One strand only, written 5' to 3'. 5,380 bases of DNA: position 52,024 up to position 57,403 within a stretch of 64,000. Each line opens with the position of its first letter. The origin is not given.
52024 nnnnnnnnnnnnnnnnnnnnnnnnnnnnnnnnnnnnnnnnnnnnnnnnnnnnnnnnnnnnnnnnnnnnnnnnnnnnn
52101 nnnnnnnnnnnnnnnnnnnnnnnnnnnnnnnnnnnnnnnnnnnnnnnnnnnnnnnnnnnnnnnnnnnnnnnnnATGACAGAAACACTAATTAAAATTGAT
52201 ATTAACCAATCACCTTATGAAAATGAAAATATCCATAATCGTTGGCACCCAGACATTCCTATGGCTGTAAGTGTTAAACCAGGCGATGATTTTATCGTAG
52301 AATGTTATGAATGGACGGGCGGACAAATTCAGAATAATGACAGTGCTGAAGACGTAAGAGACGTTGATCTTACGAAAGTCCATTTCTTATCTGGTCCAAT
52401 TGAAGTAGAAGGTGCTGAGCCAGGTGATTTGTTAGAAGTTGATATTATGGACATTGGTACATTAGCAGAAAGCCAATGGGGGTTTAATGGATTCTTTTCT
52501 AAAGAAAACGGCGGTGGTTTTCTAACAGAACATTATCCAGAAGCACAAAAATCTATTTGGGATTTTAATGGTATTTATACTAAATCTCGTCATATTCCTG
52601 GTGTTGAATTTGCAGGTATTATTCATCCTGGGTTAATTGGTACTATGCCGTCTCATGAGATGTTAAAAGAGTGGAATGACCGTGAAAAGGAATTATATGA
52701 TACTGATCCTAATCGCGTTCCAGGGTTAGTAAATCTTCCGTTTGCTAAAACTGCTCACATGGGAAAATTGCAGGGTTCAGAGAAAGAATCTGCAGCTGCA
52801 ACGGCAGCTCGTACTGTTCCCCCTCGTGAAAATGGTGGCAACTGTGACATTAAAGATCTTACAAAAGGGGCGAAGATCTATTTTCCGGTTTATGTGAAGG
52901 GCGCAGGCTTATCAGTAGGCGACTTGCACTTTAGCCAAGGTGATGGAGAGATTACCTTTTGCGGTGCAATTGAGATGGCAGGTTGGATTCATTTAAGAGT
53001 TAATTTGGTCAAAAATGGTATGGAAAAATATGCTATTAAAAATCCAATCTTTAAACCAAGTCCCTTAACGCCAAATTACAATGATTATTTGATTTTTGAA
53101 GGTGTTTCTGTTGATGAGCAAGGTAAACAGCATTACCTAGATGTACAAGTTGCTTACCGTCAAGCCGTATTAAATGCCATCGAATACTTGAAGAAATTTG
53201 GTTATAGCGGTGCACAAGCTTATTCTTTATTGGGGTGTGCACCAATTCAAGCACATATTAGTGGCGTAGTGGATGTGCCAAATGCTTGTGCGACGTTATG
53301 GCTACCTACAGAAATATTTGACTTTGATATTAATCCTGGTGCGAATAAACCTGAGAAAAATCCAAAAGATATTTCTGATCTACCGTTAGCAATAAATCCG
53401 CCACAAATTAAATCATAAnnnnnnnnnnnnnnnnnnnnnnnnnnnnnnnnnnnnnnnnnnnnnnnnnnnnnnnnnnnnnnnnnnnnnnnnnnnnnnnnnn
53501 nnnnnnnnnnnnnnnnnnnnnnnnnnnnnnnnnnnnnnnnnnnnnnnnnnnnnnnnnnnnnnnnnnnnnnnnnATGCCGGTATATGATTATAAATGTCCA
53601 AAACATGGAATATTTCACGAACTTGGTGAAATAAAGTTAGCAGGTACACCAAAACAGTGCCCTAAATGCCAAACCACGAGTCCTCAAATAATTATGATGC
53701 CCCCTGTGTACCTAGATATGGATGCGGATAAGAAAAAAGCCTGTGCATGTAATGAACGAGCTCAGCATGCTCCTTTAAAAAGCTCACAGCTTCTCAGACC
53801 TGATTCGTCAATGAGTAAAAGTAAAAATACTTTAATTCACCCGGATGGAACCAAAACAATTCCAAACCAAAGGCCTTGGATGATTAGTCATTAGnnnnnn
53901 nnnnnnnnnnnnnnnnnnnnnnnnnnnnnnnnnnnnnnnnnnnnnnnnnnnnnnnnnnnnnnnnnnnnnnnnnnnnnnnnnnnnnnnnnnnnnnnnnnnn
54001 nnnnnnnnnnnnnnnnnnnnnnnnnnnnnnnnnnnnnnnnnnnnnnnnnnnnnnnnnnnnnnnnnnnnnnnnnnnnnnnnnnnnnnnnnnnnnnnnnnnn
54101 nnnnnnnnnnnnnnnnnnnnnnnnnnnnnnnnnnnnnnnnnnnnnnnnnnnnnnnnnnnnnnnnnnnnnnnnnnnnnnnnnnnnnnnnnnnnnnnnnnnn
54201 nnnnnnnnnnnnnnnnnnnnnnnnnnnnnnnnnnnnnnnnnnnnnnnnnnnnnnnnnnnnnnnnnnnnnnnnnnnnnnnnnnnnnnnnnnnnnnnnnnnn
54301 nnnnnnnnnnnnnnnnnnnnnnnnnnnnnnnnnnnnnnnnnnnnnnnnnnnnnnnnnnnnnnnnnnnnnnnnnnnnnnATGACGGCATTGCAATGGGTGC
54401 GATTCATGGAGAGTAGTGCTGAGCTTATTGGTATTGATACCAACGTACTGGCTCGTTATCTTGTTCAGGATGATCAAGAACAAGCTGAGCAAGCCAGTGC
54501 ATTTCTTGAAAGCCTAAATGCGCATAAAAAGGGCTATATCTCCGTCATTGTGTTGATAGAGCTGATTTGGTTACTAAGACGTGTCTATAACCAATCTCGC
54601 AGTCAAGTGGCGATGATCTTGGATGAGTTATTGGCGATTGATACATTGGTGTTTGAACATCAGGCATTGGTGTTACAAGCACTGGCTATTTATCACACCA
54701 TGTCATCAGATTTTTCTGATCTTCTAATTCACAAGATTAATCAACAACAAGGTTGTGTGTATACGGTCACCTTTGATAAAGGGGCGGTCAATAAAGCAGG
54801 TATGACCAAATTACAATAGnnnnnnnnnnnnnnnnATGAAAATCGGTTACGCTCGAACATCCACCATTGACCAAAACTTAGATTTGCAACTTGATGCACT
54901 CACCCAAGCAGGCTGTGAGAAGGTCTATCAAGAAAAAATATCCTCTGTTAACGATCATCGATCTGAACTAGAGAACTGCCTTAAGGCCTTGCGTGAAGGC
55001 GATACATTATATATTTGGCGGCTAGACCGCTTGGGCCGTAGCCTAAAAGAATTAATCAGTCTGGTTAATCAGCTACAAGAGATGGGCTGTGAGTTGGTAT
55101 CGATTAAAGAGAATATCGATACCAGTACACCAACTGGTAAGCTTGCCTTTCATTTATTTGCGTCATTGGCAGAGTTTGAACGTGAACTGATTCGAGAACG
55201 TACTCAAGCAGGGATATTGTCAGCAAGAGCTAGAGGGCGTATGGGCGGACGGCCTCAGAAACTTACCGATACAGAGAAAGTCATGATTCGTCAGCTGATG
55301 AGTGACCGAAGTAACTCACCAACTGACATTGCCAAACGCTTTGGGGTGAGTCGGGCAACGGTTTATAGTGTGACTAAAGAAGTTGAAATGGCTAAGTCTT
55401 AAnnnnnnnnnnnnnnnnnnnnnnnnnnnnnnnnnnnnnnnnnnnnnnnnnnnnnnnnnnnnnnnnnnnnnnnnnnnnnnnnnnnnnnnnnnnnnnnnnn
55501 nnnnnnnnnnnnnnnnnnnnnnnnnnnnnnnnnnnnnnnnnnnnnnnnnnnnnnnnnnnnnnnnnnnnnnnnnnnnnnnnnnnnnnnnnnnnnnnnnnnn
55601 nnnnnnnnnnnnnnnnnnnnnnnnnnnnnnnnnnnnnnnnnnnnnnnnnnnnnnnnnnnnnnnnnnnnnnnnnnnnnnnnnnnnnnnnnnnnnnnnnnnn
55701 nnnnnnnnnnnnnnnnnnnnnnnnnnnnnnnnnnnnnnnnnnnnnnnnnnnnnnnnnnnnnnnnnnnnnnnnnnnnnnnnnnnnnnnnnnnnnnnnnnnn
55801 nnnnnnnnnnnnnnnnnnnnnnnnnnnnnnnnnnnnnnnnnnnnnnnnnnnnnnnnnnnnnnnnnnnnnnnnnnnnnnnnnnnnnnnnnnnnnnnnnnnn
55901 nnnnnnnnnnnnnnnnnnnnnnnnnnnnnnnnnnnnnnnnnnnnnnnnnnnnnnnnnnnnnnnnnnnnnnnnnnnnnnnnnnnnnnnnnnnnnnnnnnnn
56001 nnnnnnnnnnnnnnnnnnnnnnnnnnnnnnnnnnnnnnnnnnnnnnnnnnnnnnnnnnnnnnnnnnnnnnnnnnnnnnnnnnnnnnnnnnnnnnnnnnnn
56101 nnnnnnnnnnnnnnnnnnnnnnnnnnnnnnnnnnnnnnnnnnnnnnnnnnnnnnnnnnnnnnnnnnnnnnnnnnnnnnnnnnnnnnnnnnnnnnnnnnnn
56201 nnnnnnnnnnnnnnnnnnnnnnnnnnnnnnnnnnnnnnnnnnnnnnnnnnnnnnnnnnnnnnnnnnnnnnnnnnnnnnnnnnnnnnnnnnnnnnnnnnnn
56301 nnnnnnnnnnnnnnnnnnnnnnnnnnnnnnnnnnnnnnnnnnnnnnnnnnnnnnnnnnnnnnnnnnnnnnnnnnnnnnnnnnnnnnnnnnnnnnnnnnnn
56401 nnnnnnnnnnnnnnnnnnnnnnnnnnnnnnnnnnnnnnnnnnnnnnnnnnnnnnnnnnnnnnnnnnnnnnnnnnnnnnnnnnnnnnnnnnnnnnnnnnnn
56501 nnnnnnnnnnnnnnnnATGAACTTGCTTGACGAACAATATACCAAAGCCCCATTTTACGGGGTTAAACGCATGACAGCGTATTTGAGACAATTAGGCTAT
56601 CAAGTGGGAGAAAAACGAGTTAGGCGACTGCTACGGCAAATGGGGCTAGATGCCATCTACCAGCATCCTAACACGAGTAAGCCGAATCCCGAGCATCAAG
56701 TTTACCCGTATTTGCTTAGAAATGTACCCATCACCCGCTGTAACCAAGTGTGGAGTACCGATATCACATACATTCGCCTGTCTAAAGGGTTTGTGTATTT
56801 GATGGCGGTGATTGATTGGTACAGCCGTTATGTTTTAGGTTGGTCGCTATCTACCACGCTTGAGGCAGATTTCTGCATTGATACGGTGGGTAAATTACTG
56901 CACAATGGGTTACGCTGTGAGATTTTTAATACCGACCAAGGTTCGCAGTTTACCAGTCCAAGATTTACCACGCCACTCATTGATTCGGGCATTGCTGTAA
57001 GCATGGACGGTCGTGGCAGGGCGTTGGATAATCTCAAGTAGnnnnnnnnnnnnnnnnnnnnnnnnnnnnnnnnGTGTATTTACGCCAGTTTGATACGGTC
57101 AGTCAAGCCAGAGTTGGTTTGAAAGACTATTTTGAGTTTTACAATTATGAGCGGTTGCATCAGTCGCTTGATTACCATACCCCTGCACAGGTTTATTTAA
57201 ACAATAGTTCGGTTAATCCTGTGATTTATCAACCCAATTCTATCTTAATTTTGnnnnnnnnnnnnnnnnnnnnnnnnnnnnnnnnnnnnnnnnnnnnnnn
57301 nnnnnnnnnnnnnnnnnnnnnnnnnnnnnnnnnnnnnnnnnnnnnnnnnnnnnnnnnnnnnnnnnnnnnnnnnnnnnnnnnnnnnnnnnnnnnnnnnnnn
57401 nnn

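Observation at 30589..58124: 26-kb IS3-bounded composite resistance/metabolic unit inserted into an IS256 transposase gene with a 4-bp ATTC target duplication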

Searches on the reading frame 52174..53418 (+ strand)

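Call 22: search_protein_families(library=ncbifam, proteins=[window:52174-53418:+], max_evalue=0.00001)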
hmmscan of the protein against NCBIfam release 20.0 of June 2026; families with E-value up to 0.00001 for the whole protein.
window:52174-53418:+ (414 aa): 1 family
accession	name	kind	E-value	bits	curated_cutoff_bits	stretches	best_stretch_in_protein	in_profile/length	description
NF045496.1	FormamaseFmdA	equivalog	4.8e-228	756.7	500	1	3-405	2-405/407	formamidase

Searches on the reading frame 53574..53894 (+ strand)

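Call 22: search_protein_families(library=ncbifam, proteins=[window:53574-53894:+], max_evalue=0.00001)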
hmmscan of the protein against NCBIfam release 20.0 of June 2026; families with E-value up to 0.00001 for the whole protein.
window:53574-53894:+ (106 aa): 2 families
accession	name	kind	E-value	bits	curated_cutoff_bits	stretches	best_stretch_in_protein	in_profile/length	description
NF053663.1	RPWMISH_prot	domain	1.8e-30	106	120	1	1-106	1-115/115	RPWMISH domain-containing protein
TIGR02605.1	CxxC_CxxC_SSSS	subfamily_domain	2.3e-09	37.2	31.3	1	1-42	1-42/52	FmdB family zinc ribbon protein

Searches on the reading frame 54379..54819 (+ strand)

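Call 22: search_protein_families(library=ncbifam, proteins=[window:54379-54819:+], max_evalue=0.00001)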
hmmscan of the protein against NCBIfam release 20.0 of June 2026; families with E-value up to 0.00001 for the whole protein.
window:54379-54819:+ (146 aa): 0 families

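Call 68: search_protein_families(library=pfam, proteins=[window:54379-54819:+], max_evalue=0.001)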
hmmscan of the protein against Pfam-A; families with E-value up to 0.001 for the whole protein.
window:54379-54819:+ (146 aa): 1 family
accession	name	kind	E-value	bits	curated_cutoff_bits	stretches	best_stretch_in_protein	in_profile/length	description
PF01850.27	PIN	-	2.3e-10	41.6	23.6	1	19-136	3-114/120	PIN domain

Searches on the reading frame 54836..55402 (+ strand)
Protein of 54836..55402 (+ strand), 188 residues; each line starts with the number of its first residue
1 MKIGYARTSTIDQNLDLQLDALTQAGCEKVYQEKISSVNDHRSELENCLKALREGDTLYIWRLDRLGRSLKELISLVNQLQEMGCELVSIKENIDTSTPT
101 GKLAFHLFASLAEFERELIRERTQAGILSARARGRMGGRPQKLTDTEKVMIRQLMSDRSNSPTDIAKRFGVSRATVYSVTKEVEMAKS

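Call 22: search_protein_families(library=ncbifam, proteins=[window:54836-55402:+], max_evalue=0.00001)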
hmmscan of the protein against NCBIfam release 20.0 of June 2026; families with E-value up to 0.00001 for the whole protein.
window:54836-55402:+ (188 aa): 6 families
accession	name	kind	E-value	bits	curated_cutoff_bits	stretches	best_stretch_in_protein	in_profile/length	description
NF041201.1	recomb_XisF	equivalog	7.9e-26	91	375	1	2-136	1-142/465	fdxN element excision recombinase XisF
NF009949.0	PRK13413.1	equivalog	3.1e-18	66.2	272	1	3-184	3-197/203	master DNA invertase Mpi family serine-type recombinase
NF047343.1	SCCmet_CcrB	equivalog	3.1e-12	45.9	900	1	30-129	48-150/542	cassette chromosome recombinase CcrB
NF047344.1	SCCmet_CcrA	equivalog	3.8e-10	39.5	700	1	3-136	5-148/442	cassette chromosome recombinase CcrA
NF047347.1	SCCmet_CcrC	equivalog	6.6e-09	34.8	900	1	56-124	75-143/558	cassette chromosome recombinase CcrC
NF033518.0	transpos_IS607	equivalog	2.1e-06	27.4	110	0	3-93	57-155/187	IS607 family transposase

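Call 39: find_encoding_contigs(protein=window:54836-55402:+, flank=8000, max_places=10)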
Protein window:54836-55402:+ (188 aa): 23 contigs read that carry it; 10 places shown.
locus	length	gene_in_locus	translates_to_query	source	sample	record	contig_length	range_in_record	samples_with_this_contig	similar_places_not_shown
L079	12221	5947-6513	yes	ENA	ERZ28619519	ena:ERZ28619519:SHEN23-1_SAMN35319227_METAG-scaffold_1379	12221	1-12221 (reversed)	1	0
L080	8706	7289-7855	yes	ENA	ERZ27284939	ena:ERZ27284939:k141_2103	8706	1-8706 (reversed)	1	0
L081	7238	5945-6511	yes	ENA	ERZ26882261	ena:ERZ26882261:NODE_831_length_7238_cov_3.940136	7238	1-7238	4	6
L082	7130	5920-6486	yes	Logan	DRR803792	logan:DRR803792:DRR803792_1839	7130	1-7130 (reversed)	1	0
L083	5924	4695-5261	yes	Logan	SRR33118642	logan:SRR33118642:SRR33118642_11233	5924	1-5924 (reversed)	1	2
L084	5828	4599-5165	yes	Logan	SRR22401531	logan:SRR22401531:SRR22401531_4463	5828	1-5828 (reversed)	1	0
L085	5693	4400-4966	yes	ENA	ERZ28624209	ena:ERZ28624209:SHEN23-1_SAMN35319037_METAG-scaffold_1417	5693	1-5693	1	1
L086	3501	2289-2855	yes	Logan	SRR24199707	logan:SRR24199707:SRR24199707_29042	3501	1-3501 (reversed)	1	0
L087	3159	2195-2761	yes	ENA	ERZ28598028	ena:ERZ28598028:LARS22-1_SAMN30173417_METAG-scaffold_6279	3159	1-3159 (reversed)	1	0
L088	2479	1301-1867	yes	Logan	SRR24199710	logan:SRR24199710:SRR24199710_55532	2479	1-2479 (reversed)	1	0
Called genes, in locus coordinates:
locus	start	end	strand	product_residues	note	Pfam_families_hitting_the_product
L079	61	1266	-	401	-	PF03616:Glt_symporter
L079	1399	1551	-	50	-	-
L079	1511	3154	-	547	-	-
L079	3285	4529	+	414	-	PF03069:FmdA_AmdA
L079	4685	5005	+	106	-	PF09723:Zn_ribbon_8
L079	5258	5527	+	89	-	-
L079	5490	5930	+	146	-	PF01850:PIN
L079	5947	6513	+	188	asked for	PF00239:Resolvase, PF02796:HTH_7 (weak)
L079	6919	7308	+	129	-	PF19617:DUF6122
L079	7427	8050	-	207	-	-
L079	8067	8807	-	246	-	PF13795:HupE_UreJ_2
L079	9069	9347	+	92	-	PF02583:Trns_repr_metal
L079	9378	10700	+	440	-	PF07690:MFS_1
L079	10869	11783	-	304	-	PF01545:Cation_efflux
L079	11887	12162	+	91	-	PF02583:Trns_repr_metal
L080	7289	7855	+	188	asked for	PF00239:Resolvase, PF02796:HTH_7 (weak)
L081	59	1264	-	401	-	PF03616:Glt_symporter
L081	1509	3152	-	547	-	-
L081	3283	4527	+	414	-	PF03069:FmdA_AmdA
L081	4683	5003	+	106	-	PF09723:Zn_ribbon_8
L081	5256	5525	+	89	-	-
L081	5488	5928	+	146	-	PF01850:PIN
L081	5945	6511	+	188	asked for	PF00239:Resolvase, PF02796:HTH_7 (weak)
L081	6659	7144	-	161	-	-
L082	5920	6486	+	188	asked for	PF00239:Resolvase, PF02796:HTH_7 (weak)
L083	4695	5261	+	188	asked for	PF00239:Resolvase, PF02796:HTH_7 (weak)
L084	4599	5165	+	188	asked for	PF00239:Resolvase, PF02796:HTH_7 (weak)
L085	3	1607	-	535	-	?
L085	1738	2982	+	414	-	PF03069:FmdA_AmdA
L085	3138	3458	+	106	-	PF09723:Zn_ribbon_8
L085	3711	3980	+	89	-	-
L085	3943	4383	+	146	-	PF01850:PIN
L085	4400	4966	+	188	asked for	PF00239:Resolvase, PF02796:HTH_7 (weak)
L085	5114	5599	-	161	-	-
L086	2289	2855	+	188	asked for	PF00239:Resolvase, PF02796:HTH_7 (weak)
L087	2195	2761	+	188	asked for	PF00239:Resolvase, PF02796:HTH_7 (weak)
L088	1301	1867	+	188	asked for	PF00239:Resolvase, PF02796:HTH_7 (weak)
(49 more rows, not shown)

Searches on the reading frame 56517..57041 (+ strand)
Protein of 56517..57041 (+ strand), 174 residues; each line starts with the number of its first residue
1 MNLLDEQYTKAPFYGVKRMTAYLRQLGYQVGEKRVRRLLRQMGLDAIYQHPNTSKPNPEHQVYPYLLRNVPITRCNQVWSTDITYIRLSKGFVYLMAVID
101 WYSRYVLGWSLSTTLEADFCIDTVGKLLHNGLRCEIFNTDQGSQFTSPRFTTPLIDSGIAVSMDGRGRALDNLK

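Call 80: find_encoding_contigs(protein=window:56517-57041:+, flank=6000, max_places=10)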
Protein window:56517-57041:+ (174 aa): no gene with exactly this product is on record in the collection.

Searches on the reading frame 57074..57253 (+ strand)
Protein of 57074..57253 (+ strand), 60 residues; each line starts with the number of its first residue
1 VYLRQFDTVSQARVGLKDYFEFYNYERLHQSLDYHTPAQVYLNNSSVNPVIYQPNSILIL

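Call 79: find_encoding_contigs(protein=window:57074-57253:+, flank=6000, max_places=10)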
Protein seq(60 aa) (60 aa): no gene with exactly this product is on record in the collection.
